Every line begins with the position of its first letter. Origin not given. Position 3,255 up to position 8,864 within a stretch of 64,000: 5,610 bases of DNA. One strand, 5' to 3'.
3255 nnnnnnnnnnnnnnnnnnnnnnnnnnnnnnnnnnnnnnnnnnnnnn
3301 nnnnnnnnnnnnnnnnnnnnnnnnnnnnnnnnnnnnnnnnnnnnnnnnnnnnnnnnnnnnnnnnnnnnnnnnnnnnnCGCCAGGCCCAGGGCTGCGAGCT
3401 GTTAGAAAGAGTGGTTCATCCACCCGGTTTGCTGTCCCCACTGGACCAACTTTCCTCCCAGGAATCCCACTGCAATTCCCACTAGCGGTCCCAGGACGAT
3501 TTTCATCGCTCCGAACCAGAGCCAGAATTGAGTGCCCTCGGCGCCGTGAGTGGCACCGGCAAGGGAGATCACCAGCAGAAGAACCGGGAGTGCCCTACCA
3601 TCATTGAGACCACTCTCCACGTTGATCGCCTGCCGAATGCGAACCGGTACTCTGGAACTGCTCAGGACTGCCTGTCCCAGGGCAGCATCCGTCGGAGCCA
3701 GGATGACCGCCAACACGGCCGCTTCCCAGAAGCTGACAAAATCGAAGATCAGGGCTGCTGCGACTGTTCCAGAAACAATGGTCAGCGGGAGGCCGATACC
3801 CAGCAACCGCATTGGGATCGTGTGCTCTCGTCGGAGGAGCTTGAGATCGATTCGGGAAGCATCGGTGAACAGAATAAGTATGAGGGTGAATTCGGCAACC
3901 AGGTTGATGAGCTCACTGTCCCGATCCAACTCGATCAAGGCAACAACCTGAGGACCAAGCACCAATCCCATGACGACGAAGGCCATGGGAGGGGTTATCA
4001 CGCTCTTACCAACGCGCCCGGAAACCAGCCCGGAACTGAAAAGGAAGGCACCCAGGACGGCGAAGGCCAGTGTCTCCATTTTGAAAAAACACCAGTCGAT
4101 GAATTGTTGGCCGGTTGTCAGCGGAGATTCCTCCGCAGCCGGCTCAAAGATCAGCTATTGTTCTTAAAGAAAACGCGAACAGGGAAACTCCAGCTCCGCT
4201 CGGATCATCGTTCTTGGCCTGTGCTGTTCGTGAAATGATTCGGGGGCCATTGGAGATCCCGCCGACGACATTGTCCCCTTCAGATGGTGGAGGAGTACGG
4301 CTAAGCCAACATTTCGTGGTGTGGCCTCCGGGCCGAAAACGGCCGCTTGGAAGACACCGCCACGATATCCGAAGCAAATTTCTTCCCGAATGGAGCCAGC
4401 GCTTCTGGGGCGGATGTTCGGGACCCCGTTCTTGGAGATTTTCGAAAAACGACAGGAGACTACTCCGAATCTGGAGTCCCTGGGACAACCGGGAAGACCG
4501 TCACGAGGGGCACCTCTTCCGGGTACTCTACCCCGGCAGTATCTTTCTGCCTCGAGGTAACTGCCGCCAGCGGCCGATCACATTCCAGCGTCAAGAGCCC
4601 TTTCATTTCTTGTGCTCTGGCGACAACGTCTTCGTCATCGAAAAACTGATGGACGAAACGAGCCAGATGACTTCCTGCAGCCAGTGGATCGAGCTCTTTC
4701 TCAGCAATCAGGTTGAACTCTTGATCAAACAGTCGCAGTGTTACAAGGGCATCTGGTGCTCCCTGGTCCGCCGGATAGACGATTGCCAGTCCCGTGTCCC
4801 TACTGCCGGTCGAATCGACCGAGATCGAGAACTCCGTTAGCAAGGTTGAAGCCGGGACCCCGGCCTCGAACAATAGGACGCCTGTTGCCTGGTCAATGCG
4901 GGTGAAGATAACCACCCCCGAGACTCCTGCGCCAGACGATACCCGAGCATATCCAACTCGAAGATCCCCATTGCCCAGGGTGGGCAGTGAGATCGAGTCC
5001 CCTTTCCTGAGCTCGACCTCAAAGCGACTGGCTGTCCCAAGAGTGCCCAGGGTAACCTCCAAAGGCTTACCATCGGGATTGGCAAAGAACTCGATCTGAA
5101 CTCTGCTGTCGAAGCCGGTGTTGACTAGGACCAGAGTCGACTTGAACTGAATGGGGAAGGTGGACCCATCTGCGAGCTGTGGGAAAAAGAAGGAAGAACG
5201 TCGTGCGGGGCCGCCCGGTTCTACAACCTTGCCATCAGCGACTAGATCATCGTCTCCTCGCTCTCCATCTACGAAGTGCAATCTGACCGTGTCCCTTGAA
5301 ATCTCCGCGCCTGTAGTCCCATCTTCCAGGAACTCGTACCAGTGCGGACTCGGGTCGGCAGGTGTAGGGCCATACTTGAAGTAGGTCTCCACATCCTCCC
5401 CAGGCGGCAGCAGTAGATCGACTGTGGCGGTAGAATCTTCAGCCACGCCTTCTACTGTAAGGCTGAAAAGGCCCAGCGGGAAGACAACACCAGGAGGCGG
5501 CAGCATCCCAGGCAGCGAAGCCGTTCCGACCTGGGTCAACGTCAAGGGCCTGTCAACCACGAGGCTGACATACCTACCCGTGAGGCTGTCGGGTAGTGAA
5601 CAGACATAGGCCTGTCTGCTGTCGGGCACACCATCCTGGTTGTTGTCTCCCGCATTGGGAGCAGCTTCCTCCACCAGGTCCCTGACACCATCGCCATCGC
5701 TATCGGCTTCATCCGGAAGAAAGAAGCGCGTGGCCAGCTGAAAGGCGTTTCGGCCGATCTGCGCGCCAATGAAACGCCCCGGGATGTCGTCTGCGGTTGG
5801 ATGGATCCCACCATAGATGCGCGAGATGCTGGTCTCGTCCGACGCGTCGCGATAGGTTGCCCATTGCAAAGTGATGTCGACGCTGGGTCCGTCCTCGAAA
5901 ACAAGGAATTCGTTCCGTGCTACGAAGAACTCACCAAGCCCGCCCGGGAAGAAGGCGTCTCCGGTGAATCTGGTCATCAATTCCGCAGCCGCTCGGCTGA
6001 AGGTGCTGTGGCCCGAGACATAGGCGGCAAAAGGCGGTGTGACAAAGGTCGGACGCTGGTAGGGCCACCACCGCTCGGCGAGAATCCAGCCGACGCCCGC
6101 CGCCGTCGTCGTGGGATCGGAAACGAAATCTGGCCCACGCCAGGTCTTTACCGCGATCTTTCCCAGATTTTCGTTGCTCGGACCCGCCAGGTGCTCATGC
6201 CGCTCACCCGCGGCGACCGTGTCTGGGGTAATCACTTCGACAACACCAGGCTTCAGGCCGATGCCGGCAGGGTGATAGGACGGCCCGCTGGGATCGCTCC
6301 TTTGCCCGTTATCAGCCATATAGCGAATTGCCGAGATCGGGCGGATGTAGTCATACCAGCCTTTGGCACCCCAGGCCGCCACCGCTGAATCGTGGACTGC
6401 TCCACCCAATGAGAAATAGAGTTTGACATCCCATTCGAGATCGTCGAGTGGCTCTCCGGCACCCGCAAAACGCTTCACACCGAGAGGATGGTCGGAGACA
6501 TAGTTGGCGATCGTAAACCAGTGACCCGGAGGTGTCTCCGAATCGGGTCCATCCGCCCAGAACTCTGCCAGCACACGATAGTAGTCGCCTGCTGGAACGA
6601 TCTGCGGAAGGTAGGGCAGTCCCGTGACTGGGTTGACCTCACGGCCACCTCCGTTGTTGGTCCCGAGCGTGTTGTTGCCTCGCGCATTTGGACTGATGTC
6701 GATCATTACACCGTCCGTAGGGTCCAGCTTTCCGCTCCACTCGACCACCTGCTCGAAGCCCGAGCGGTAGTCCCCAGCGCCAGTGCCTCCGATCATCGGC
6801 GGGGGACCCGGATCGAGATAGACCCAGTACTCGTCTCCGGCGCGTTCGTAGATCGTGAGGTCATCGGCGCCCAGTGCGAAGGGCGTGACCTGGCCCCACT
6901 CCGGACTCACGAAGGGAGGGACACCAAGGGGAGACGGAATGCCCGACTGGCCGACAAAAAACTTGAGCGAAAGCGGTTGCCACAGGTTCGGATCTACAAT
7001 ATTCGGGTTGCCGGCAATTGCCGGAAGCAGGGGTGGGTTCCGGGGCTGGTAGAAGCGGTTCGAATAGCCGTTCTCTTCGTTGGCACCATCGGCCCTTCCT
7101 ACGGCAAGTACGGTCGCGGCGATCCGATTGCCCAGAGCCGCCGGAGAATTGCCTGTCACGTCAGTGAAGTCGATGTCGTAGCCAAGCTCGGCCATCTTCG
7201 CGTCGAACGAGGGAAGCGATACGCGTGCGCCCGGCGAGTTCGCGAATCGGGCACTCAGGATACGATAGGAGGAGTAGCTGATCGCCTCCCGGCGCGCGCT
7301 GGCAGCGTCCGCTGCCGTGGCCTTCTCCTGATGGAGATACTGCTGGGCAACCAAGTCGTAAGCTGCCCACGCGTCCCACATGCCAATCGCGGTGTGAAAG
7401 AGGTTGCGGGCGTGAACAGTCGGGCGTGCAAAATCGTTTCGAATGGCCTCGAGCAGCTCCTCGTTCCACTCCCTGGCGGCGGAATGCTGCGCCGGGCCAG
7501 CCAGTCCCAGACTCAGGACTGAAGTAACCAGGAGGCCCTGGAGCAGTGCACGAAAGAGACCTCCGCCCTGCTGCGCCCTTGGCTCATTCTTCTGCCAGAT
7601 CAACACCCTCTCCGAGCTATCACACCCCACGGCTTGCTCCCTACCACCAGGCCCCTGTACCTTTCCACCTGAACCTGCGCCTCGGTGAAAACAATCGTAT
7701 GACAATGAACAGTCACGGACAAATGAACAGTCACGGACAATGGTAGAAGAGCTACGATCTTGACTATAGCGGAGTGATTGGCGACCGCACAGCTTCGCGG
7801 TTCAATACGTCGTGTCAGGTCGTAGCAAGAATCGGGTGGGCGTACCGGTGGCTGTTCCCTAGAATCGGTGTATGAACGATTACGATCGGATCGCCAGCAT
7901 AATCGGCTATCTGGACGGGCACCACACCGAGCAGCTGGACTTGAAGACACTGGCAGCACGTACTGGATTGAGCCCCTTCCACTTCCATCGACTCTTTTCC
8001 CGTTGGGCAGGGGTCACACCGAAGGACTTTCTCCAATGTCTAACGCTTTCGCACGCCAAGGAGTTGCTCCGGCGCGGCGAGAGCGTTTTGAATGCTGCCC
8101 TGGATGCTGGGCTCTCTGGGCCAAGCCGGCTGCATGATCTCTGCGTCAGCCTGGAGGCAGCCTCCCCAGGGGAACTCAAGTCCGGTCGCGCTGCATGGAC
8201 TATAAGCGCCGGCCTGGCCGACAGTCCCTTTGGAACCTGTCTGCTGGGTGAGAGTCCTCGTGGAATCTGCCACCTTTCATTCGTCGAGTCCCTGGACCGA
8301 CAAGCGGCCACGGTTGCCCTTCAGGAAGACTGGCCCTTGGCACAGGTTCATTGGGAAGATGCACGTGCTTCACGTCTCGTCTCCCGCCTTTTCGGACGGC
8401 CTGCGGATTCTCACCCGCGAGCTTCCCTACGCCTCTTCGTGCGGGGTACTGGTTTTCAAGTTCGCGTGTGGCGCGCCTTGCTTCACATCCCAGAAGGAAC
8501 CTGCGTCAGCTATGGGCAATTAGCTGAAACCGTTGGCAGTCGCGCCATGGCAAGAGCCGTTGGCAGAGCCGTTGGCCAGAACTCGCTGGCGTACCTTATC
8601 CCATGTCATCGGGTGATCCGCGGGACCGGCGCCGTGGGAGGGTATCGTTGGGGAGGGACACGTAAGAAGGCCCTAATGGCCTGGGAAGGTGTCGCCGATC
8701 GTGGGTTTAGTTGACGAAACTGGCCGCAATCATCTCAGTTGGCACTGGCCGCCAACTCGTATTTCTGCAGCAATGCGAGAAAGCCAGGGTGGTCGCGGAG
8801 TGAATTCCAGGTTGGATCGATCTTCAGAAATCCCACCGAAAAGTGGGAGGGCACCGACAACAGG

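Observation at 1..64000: About one third of the genes in this window are broken by in-frame stops, homopolymer frameshifts or truncation.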

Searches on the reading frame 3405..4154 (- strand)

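Call 14: search_protein_families(library=pfam, max_evalue=0.1, proteins=[window:3405-4154:-])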
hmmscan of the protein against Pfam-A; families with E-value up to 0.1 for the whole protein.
window:3405-4154:- (250 aa): 1 family
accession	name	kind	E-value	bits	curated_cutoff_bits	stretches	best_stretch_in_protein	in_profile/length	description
PF00999.27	Na_H_Exchanger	-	6.8e-23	81.6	26.2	1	38-236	4-194/375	Sodium/hydrogen exchanger, transmembrane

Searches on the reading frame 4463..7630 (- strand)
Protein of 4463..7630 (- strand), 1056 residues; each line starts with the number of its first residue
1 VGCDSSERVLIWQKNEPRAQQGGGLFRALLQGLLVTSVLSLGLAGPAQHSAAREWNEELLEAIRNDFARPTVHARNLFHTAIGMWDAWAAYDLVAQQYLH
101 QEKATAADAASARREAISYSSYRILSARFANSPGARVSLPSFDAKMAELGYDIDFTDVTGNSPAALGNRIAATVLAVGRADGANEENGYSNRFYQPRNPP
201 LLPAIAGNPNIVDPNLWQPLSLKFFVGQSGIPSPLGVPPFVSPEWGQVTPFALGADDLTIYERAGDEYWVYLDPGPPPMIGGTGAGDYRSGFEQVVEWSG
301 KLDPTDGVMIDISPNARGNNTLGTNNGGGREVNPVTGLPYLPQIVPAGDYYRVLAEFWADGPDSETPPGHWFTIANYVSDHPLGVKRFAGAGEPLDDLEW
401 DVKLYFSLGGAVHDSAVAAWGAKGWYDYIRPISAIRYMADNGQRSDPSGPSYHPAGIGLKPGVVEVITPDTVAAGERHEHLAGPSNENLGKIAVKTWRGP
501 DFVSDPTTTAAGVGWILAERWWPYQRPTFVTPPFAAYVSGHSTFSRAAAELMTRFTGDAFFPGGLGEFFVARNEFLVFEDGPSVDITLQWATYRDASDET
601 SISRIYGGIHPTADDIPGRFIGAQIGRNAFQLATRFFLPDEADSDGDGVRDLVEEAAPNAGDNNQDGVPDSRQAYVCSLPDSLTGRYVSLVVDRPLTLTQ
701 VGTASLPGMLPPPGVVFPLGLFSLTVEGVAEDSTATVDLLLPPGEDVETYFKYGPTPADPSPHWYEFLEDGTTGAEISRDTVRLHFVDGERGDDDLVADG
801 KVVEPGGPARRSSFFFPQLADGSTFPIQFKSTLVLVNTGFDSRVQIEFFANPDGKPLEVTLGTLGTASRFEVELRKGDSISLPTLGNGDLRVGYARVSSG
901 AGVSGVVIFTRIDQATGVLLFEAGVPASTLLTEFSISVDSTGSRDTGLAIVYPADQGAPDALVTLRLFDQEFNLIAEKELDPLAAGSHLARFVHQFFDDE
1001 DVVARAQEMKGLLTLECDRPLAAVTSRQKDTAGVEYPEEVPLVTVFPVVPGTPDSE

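Call 56: find_related_loci(query=window:4463-7630:-, collection=metagenome_contigs, flank=10000)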
Query window:4463-7630:- (1056 aa) in metagenome_contigs; peptide patterns used: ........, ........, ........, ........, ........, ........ (x = any residue, [..] = any of these).
599 stretches matched a pattern (row limit reached: there are more); 580 encode a relative of the query (tblastn E <= 1e-3); the best 80 are kept; 80 distinct loci.
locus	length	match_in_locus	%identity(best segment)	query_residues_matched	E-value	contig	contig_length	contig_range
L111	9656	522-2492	67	25-662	0e+0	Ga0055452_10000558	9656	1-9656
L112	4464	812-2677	67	25-637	0e+0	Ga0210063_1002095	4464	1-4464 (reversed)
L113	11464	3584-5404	68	29-637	0e+0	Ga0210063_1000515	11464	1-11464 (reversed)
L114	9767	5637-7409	67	47-637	0e+0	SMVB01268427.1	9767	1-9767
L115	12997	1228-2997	68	49-640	0e+0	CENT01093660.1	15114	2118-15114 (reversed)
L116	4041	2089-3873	68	46-640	0e+0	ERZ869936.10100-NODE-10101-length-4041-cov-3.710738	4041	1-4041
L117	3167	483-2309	65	47-661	0e+0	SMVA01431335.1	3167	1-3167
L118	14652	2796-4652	67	33-640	0e+0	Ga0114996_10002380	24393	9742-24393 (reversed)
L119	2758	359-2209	62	38-637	0e+0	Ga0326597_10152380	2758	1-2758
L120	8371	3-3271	63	50-665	0e+0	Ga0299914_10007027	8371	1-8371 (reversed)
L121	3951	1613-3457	61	48-646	0e+0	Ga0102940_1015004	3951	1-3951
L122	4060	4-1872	62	48-651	0e+0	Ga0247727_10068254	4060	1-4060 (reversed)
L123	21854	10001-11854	61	45-646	0e+0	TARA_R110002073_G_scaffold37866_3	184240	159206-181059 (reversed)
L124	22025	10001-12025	59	13-670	0e+0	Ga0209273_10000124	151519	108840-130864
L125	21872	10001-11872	60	45-654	0e+0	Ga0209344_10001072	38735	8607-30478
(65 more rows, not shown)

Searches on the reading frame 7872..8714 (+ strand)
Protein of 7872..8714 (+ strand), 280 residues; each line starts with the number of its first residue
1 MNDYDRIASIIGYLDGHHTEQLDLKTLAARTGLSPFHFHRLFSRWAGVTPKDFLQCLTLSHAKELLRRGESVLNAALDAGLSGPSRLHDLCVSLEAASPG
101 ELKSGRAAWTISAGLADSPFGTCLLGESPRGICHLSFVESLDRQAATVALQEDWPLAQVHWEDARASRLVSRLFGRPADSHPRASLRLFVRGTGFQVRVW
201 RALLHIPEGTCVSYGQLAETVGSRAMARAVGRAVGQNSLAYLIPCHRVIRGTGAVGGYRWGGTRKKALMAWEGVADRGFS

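Call 7: find_encoding_contigs(protein=window:7872-8714:+, flank=10000, max_places=8)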
Protein window:7872-8714:+ (280 aa): 8 contigs read that carry it; 7 places shown.
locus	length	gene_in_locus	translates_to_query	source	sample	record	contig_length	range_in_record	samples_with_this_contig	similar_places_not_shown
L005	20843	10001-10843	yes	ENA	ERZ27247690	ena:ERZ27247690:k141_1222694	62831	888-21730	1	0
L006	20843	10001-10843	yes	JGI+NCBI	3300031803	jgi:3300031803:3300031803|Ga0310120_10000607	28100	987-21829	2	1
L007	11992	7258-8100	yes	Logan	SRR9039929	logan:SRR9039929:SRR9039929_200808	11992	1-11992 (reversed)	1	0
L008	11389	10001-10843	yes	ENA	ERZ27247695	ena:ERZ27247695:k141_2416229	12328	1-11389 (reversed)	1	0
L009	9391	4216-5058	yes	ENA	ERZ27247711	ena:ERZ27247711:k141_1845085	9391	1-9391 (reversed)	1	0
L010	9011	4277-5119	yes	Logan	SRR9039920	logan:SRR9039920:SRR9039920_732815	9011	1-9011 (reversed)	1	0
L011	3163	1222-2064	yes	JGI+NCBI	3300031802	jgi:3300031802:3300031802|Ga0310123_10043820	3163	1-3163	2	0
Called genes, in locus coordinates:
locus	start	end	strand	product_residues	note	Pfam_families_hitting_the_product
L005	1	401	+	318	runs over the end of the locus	-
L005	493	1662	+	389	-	PF00732:GMC_oxred_N, PF01266:DAO (faint)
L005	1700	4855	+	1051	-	PF07635:PSCyt1, PF13442:Cytochrome_CBB3 (faint), PF07583:PSCyt2, PF07587:PSD1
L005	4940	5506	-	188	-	PF00999:Na_H_Exchanger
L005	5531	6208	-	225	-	PF00999:Na_H_Exchanger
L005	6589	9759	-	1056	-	PF21167:DUF6851, PF22778:VCPO_2nd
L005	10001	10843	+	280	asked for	PF00165:HTH_AraC (weak), PF12833:HTH_18, PF01035:DNA_binding_1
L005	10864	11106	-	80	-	-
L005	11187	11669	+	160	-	PF00155:Aminotran_1_2 (weak)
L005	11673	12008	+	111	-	-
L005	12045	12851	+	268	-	-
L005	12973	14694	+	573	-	-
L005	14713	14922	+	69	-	-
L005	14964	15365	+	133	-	-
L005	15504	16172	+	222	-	PF00403:HMA, PF00085:Thioredoxin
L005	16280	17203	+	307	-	-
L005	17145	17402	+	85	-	-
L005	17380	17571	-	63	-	-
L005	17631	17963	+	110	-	-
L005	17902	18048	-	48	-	-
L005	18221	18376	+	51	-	-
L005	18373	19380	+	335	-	PF01408:GFO_IDH_MocA, PF02894:GFO_IDH_MocA_C (weak), PF22725:GFO_IDH_MocA_C3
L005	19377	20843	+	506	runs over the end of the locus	PF00890:FAD_binding_2 (faint), PF01266:DAO (faint), PF07992:Pyr_redox_2 (faint), PF00732:GMC_oxred_N, PF05199:GMC_oxred_C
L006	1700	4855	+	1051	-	PF07635:PSCyt1, PF13442:Cytochrome_CBB3 (faint), PF07583:PSCyt2, PF07587:PSD1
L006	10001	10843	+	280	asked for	PF00165:HTH_AraC (weak), PF12833:HTH_18, PF01035:DNA_binding_1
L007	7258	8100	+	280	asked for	PF00165:HTH_AraC (weak), PF12833:HTH_18, PF01035:DNA_binding_1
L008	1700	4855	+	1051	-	PF07635:PSCyt1, PF13442:Cytochrome_CBB3 (faint), PF07583:PSCyt2, PF07587:PSD1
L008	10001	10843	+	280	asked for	PF00165:HTH_AraC (weak), PF12833:HTH_18, PF01035:DNA_binding_1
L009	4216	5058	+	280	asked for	PF00165:HTH_AraC (weak), PF12833:HTH_18, PF01035:DNA_binding_1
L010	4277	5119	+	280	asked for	PF00165:HTH_AraC (weak), PF12833:HTH_18, PF01035:DNA_binding_1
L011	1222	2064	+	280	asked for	PF00165:HTH_AraC (weak), PF12833:HTH_18, PF01035:DNA_binding_1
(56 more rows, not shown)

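Call 72: search_protein_families(library=pfam, max_evalue=0.01, proteins=[L005:493-1659:+])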
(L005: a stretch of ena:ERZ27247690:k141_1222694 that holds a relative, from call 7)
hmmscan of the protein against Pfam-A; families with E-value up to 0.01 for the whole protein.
L005:493-1659:+ (389 aa): 6 families
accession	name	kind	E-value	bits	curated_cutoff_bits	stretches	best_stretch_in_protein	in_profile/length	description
PF00732.25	GMC_oxred_N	-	3.4e-14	53.6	23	1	61-284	14-200/218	GMC oxidoreductase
PF01266.30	DAO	-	2.4e-06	27.8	27.9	0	18-49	2-32/353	FAD dependent oxidoreductase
PF00890.30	FAD_binding_2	-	3.8e-05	23.5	20.4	0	19-49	3-32/414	FAD binding domain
PF07992.20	Pyr_redox_2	-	5.3e-05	23.2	26.1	0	16-52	1-36/291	Pyridine nucleotide-disulphide oxidoreductase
PF13450.12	NAD_binding_8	-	0.00034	21.3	21.9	1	20-48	1-28/68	NAD(P)-binding Rossmann-like domain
PF13434.12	Lys_Orn_oxgnase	-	0.0017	18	21.3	0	216-274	99-157/339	L-lysine 6-monooxygenase/L-ornithine 5-monooxygenase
